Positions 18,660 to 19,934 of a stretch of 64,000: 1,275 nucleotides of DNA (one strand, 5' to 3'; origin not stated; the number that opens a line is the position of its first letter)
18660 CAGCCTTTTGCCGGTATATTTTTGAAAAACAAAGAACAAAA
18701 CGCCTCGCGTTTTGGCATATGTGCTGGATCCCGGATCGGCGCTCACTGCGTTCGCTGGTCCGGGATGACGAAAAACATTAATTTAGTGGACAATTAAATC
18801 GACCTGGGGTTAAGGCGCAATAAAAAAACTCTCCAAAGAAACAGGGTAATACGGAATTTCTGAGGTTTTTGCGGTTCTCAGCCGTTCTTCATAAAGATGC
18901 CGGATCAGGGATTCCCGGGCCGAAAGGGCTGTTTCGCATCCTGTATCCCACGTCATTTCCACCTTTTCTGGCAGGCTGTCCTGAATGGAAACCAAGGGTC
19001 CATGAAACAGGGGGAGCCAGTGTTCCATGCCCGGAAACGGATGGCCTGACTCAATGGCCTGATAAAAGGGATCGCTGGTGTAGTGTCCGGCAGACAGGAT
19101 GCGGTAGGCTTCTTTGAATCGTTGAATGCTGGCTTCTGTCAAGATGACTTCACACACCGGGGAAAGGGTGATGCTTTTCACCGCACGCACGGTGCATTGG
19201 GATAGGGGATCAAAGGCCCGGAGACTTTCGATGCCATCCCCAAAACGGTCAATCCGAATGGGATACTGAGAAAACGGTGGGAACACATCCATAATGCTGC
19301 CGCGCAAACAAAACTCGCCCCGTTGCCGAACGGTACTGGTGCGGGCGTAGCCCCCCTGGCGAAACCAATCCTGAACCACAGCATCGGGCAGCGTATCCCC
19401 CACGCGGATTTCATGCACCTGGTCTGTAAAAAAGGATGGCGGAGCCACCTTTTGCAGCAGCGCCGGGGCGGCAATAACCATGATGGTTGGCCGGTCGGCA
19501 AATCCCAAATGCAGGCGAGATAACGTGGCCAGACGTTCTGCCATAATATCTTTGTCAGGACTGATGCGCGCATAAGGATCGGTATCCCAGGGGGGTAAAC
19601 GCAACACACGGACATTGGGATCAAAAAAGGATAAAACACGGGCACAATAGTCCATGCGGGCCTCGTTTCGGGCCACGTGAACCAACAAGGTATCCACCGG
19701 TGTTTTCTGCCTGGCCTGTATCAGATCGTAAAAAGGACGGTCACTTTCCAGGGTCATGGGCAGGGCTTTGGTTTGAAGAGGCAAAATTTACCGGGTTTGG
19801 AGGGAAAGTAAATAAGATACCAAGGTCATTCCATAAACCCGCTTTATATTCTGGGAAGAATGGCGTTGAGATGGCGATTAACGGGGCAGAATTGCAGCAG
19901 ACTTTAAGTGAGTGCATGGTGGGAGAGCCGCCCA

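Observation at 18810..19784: mfd reduced to its N-terminal 324 codons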

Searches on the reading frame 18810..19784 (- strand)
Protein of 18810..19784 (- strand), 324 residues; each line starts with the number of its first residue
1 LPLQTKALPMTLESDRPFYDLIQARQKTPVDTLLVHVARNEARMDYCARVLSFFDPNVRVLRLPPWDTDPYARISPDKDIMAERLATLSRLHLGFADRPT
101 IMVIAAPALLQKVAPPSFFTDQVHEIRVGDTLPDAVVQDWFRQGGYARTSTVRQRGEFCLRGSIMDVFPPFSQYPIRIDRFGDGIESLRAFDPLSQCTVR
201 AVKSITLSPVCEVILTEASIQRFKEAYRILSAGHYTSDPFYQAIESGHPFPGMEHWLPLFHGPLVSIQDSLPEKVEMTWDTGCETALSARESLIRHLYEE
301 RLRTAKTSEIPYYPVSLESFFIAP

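Call 4: search_protein_families(library=pfam, proteins=[window:18810-19784:-], max_evalue=0.1)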
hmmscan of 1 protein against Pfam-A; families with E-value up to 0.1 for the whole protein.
window:18810-19784:- (324 aa): 1 family
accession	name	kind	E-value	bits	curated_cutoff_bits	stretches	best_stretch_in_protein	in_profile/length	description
PF17757.6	UvrB_inter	-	7.7e-19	68.1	22.9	1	125-210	2-88/91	UvrB interaction domain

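Call 5: search_protein_families(library=ncbifam, proteins=[window:18810-19784:-], max_evalue=0.1)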
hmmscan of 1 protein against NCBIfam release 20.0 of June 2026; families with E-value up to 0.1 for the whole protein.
window:18810-19784:- (324 aa): 4 families
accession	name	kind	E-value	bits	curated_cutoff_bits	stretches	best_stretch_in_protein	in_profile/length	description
NF007966.0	PRK10689.1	equivalog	1.2e-33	115.9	1329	1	58-277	65-282/1148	transcription-repair coupling factor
TIGR00580.2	mfd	equivalog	8.7e-22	77.3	800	1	143-305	3-155/907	transcription-repair coupling factor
TIGR00631.1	uvrb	equivalog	3.4e-14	52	750.1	1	95-222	127-255/658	excinuclease ABC subunit UvrB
NF003673.1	PRK05298.1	equivalog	1.2e-12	47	743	1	96-222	128-255/653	excinuclease ABC subunit UvrB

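Call 6: search_solved_structures(query=window:18810-19784:-, max_evalue=0.01, show_alignments=1)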
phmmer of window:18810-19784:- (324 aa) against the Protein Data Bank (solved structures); distinct sequences matched with E-value up to 0.01: 25.
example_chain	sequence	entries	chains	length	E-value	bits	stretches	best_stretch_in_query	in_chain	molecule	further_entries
2b2n_A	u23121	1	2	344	2.7e-31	112.2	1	53-274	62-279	Transcription-repair coupling factor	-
3hjh_A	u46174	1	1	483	4.1e-31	111.6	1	54-274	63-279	Transcription-repair-coupling factor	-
6x26_A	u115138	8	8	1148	2.3e-30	109.1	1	55-274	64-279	Transcription-repair-coupling factor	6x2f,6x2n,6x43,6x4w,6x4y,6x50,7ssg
2eyq_A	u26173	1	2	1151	2.3e-30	109.1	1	55-274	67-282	Transcription-repair coupling factor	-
9n07_A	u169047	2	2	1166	2.3e-30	109.1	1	55-274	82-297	Transcription-repair-coupling factor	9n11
6xeo_A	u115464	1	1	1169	2.3e-30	109.1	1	55-274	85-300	Transcription-repair-coupling factor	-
6ac6_A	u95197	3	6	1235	8.7e-20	74.4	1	34-262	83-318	Mycobacterium smegmatis Mfd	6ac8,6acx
6aca_A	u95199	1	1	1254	3.6e-19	72.3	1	33-259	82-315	Mycobacterium tuberculosis Mfd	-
4dfc_A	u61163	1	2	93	3.9e-12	49.2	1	132-209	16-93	Transcription-repair-coupling factor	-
9ga3_E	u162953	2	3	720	1e-10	44.5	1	82-214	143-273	UvrABC system protein B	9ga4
7egt_A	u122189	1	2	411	2.3e-08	36.8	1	94-225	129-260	UvrABC system protein B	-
1c4o_A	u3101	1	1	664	5.5e-08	35.6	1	95-225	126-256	DNA NUCLEOTIDE EXCISION REPAIR ENZYME UVRB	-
1d2m_A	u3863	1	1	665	5.5e-08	35.6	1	95-225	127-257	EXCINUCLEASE ABC SUBUNIT B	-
6o8e_A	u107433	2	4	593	1.3e-06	31.1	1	94-217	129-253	UvrABC system protein B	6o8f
9gy7_E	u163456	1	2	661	1.6e-06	30.8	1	93-223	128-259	UvrABC system protein B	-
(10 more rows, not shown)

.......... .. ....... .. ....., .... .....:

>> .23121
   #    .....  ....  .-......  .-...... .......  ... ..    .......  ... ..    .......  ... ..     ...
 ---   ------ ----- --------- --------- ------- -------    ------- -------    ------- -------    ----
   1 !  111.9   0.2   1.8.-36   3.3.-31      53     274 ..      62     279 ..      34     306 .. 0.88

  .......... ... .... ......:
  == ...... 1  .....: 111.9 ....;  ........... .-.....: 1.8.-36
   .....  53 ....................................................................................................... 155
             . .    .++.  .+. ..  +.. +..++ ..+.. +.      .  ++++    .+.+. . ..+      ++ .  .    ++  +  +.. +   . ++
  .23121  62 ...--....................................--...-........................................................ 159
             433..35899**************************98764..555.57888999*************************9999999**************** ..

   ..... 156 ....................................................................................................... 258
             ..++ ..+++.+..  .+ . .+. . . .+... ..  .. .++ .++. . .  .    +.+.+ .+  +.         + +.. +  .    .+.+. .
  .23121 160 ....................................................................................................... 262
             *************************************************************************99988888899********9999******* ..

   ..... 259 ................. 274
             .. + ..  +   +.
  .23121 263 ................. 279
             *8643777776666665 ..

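Call 7: find_homologous_proteins(query=window:18810-19784:-, max_evalue=0.00001)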
Query window:18810-19784:- (324 aa): 81 proteins with E <= 0.00001 among 1959 candidates.
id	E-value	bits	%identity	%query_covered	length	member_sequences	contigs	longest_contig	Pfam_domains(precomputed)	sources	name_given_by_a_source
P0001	1.5e-211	719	100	97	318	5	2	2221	PF17757.7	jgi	jgi:transcription-repair coupling factor (superfamily II helicase)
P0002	2.5e-162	558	76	97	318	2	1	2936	PF17757.7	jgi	jgi:transcription-repair coupling factor (superfamily II helicase)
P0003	2.2e-153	528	71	97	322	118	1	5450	PF17757.7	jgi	jgi:transcription-repair coupling factor (superfamily II helicase)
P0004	1.2e-152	526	70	97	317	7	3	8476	PF17757.7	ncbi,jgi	jgi:transcription-repair coupling factor (superfamily II helicase)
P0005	2.7e-152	525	71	97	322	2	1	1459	PF17757.7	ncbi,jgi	jgi:transcription-repair coupling factor (superfamily II helicase)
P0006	7.3e-148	510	68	97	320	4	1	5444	PF17757.7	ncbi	ncbi:MAG: hypothetical protein ACKO43_03990 [Alphaproteobacteria bacterium]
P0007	8.6e-137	474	65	98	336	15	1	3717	PF17757.7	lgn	-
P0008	9.1e-118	411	55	97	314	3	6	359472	PF17757.7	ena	-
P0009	1.6e-60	223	43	82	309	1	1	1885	PF17757.7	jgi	jgi:transcription-repair coupling factor (superfamily II helicase)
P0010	8.7e-60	221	40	90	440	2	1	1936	PF17757.7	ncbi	ncbi:MAG: transcription-repair coupling factor, partial [Geminicoccaceae bacterium]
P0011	6.3e-59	218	38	89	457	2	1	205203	PF17757.7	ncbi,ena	-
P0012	1.3e-58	217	42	78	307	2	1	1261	PF17757.7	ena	-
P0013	3.1e-58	216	41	89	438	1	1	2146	PF17757.7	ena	-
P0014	3.6e-58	215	37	89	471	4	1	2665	PF21132.3,PF17757.7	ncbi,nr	ncbi:MAG: transcription-repair coupling factor, partial [Hyphomicrobium sp.]|nr:transcription-repair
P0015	7.2e-58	214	41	93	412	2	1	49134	PF17757.7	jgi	jgi:transcription-repair coupling factor (superfamily II helicase)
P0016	1.0e-57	214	37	94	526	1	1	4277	PF21132.3,PF02559.23,PF14814.12,PF17757.7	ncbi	ncbi:MAG: CarD family transcriptional regulator, partial [Pseudomonadota bacterium]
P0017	1.9e-57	213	40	87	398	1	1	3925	PF17757.7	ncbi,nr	ncbi:MAG TPA: transcription-repair coupling factor, partial [Rhodospirillaceae bacterium]|nr:transcr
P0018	5.8e-57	211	42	74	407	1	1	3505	PF17757.7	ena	-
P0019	9.2e-57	211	39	90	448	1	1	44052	PF17757.7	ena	-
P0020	3.0e-56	209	37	94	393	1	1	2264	PF17757.7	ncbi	ncbi:MAG: transcription-repair coupling factor, partial [Caulobacterales bacterium]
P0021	3.4e-56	209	37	90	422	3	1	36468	PF17757.7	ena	-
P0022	3.8e-56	209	40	86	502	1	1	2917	PF17757.7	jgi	jgi:transcription-repair coupling factor (superfamily II helicase)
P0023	4.5e-56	208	38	90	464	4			PF14814.12,PF17757.7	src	-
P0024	4.9e-56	208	38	89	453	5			PF17757.7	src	-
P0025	1.8e-55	206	42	80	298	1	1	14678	PF14814.12,PF17757.7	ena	-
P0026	3.6e-55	205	37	89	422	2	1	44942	PF17757.7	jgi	jgi:transcription-repair coupling factor (superfamily II helicase)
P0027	4.0e-55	205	36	94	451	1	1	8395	PF17757.7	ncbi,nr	ncbi:MAG: transcription-repair coupling factor, partial [Caulobacter sp.]|nr:transcription-repair co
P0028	5.9e-55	205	39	83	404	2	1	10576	PF17757.7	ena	-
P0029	6.8e-55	205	38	90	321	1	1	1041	PF17757.7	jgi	jgi:transcription-repair coupling factor (superfamily II helicase)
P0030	1.2e-54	204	40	80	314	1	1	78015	PF14814.12,PF17757.7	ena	-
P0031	1.9e-54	203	40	91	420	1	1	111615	PF17757.7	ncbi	-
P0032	3.6e-54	202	43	74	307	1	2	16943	PF17757.7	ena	-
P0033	4.1e-54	202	39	90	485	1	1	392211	PF17757.7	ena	-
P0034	4.3e-54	202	38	86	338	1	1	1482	PF17757.7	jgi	jgi:transcription-repair coupling factor (superfamily II helicase)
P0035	6.8e-54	201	40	87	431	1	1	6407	PF17757.7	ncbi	ncbi:MAG: transcription-repair coupling factor (superfamily II helicase), partial [Alphaproteobacter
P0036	7.0e-54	201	41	73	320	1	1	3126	PF17757.7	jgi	jgi:transcription-repair coupling factor (superfamily II helicase)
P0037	7.5e-54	201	39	83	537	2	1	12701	PF17757.7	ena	-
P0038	8.8e-54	201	36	94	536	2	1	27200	PF02559.23,PF17757.7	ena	-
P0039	9.4e-54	201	37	89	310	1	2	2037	PF17757.7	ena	-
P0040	1.7e-53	200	41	72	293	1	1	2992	PF17757.7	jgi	jgi:transcription-repair coupling factor (superfamily II helicase)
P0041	2.8e-53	199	38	81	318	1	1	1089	PF17757.7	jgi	jgi:transcription-repair coupling factor (superfamily II helicase)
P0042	7.0e-53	198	38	79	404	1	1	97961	PF17757.7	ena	-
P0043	1.7e-52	197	36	94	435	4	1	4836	PF17757.7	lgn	-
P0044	2.6e-52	196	40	85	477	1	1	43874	PF17757.7,PF03937.22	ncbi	-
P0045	4.8e-52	195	40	86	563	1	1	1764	PF02559.23,PF17757.7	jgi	jgi:transcription-repair coupling factor (superfamily II helicase)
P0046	2.7e-51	193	38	91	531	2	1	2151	PF02559.23,PF17757.7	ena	-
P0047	3.5e-51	192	35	90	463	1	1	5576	PF17757.7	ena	-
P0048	4.0e-51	192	36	94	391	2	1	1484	PF17757.7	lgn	-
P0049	8.4e-51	191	36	90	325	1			PF17757.7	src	-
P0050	1.4e-50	190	38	77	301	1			PF17757.7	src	-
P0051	4.6e-50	189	39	78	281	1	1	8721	PF17757.7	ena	-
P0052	2.1e-49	187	37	83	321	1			PF17757.7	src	-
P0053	2.5e-49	186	35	90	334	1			PF17757.7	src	-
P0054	5.4e-49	185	36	89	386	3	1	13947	PF17757.7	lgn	-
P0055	7.2e-49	185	37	90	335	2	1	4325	PF17757.7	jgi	jgi:transcription-repair coupling factor (superfamily II helicase)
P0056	1.4e-48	184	38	77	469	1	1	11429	PF21132.3,PF17757.7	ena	-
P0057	1.7e-48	184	39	74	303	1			PF17757.7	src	-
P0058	1.1e-47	181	37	86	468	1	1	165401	PF21132.3,PF02559.23,PF17757.7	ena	-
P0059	2.2e-46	177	35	85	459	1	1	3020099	PF14814.12,PF17757.7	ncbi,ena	-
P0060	3.8e-46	176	35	79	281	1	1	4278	PF17757.7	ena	-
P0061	2.6e-45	173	35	89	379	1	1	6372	PF17757.7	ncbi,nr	ncbi:MAG: hypothetical protein K2P90_01300 [Holosporales bacterium]|nr:hypothetical protein [Holospo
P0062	2.7e-45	173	34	89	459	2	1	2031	PF17757.7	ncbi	ncbi:MAG: transcription-repair coupling factor, partial [Candidatus Puniceispirillum sp.]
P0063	4.2e-45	172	38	77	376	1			PF17757.7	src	-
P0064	2.2e-44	170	39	75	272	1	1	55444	PF17757.7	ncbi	ncbi:MAG TPA: transcription-repair coupling factor, partial [Caulobacteraceae bacterium]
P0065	4.2e-44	169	34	77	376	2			PF17757.7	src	-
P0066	2.1e-43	167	34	81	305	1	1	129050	PF17757.7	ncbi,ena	-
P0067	6.1e-39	152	33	90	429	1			PF17757.7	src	-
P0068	5.1e-37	146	40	46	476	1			PF21132.3,PF17757.7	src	-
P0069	1.1e-34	138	38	66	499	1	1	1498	PF02559.23,PF17757.7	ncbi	ncbi:MAG: CarD family transcriptional regulator, partial [Caulobacteraceae bacterium]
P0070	6.2e-34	136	41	55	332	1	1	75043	PF17757.7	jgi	jgi:transcription-repair coupling factor (superfamily II helicase)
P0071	7.4e-33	132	34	70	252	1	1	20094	PF17757.7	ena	-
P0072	2.6e-32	130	39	55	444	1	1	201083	PF21132.3,PF17757.7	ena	-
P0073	3.4e-28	117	37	58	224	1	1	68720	PF17757.7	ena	-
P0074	8.9e-27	112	39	48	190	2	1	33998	PF17757.7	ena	-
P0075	1.6e-24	105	34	53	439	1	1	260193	PF21132.3,PF02559.23,PF17757.7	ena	-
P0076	2.7e-23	101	31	73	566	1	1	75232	PF17757.7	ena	-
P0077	9.4e-23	99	37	46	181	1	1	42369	PF17757.7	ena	-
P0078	5.3e-22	97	34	63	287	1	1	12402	PF17757.7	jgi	jgi:transcription-repair coupling factor (superfamily II helicase)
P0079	2.5e-18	84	40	42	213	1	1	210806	PF17757.7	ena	-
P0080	2.2e-10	58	32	57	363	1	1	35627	PF14814.12,PF17757.7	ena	-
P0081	4.6e-10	57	30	53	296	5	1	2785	PF14814.12,PF17757.7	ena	-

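Call 13: find_encoding_contigs(protein=P0008, flank=10000, max_places=3)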
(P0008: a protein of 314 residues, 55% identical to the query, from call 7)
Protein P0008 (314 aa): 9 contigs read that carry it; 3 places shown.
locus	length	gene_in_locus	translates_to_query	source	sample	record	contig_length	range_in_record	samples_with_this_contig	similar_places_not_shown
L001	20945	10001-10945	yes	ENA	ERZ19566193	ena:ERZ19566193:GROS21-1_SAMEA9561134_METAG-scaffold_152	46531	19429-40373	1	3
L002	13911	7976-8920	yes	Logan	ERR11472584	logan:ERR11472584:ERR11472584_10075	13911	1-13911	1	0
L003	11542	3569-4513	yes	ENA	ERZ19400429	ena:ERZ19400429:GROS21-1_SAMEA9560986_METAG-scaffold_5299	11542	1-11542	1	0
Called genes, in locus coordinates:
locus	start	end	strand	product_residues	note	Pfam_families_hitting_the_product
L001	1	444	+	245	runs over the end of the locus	PF13847:Methyltransf_31, PF08241:Methyltransf_11, PF08242:Methyltransf_12, PF13649:Methyltransf_25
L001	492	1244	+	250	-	PF04191:PEMT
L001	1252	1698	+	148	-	PF00583:Acetyltransf_1, PF13673:Acetyltransf_10 (weak), PF13508:Acetyltransf_7 (weak)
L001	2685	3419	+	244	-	PF13346:ABC2_membrane_5 (weak), PF12679:ABC2_membrane_2, PF12698:ABC2_membrane_3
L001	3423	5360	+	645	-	PF23357:DUF7088, PF09822:ABC_transp_aux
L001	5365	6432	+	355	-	PF14238:DUF4340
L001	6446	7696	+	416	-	PF13624:SurA_N_3, PF09312:SurA_N, PF13145:Rotamase_2 (faint), PF13616:Rotamase_3, PF00639:Rotamase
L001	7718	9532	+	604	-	PF13522:GATase_6, PF13537:GATase_7, PF01380:SIS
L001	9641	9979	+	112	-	PF00111:Fer2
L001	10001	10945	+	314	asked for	PF17757:UvrB_inter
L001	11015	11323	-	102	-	PF22600:MTPAP-like_central (weak), PF01909:NTP_transf_2, PF18765:Polbeta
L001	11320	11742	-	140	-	PF08780:NTase_sub_bind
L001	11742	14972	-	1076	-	PF08379:Bact_transglu_N, PF01841:Transglut_core, PF09899:DUF2126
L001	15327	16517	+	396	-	PF01145:Band_7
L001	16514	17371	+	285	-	PF01145:Band_7, PF13421:Band_7_1 (weak)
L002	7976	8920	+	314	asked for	PF17757:UvrB_inter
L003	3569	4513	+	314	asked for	PF17757:UvrB_inter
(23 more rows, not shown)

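Call 14: find_encoding_contigs(protein=P0004, flank=10000, max_places=3)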
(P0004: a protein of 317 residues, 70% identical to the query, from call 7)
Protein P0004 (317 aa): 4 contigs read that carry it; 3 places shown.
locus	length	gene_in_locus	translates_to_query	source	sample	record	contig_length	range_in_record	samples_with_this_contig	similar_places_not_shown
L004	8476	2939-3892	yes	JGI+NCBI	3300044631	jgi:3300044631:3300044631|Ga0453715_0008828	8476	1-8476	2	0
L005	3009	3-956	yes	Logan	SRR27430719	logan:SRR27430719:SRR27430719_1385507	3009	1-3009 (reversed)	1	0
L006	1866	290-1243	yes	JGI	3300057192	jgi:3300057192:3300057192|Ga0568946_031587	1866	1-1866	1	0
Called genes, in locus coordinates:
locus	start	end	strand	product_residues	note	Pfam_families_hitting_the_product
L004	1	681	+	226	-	?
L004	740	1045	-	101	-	PF05258:DciA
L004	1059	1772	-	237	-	PF01817:CM_2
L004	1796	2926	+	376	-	PF00561:Abhydrolase_1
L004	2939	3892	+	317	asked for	PF17757:UvrB_inter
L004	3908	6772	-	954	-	PF13116:YhdP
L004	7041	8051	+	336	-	-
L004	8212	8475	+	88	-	?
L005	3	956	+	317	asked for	PF17757:UvrB_inter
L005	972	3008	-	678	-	?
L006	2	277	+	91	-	?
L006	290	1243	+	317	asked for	PF17757:UvrB_inter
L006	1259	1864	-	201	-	?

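Call 16: find_encoding_contigs(protein=window:18810-19757:-, flank=10000, max_places=5)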
Protein window:18810-19757:- (315 aa): 2 contigs read that carry it; 2 places shown.
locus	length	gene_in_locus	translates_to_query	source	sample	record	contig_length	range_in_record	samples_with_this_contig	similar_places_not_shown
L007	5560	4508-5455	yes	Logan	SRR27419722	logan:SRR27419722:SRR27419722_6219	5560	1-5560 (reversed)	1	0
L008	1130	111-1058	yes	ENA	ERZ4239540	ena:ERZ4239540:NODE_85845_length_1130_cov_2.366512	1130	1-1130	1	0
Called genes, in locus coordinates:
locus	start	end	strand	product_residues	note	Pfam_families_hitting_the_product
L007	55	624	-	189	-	PF04191:PEMT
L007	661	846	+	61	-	-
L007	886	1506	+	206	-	PF00329:Complex1_30kDa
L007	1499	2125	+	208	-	PF13507:GATase_5, PF07685:GATase_3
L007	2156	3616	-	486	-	PF00266:Aminotran_5, PF21478:GcvP2_C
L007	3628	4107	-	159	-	PF01502:PRA-CH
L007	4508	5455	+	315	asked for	PF17757:UvrB_inter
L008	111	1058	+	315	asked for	PF17757:UvrB_inter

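Call 17: find_encoding_contigs(protein=P0001, flank=10000, max_places=3)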
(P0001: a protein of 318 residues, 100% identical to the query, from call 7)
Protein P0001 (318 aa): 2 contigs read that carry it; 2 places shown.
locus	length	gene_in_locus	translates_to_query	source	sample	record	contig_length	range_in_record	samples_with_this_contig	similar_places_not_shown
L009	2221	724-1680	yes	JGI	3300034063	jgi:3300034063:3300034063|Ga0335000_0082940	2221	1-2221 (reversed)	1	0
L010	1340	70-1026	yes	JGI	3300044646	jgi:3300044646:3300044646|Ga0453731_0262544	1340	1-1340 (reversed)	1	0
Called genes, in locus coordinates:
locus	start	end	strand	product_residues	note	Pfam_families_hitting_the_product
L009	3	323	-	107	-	?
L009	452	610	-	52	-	-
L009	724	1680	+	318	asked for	PF17757:UvrB_inter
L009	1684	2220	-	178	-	?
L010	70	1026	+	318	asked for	PF17757:UvrB_inter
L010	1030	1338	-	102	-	?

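Call 18: find_encoding_contigs(protein=P0003, flank=10000, max_places=3)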
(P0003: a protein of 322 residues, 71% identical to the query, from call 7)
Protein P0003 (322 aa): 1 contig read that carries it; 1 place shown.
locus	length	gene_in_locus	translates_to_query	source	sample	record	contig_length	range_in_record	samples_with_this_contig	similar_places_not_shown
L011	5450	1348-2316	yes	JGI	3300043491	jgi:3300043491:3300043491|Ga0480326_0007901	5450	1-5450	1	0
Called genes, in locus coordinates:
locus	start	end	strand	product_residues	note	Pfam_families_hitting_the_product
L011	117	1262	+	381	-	PF00561:Abhydrolase_1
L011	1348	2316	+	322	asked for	PF17757:UvrB_inter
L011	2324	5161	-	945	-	PF13116:YhdP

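Call 19: find_encoding_contigs(protein=P0002, flank=10000, max_places=3)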
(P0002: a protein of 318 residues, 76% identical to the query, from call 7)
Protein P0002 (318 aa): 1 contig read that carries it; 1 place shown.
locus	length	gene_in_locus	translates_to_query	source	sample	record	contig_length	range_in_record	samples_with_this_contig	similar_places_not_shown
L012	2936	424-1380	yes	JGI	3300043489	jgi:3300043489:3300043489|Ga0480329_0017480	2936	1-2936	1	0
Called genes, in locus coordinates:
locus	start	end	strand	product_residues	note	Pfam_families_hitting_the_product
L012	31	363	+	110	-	PF04002:RadC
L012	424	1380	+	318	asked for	PF17757:UvrB_inter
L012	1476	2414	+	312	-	PF00291:PALP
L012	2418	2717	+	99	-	PF02416:TatA_B_E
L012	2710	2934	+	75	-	?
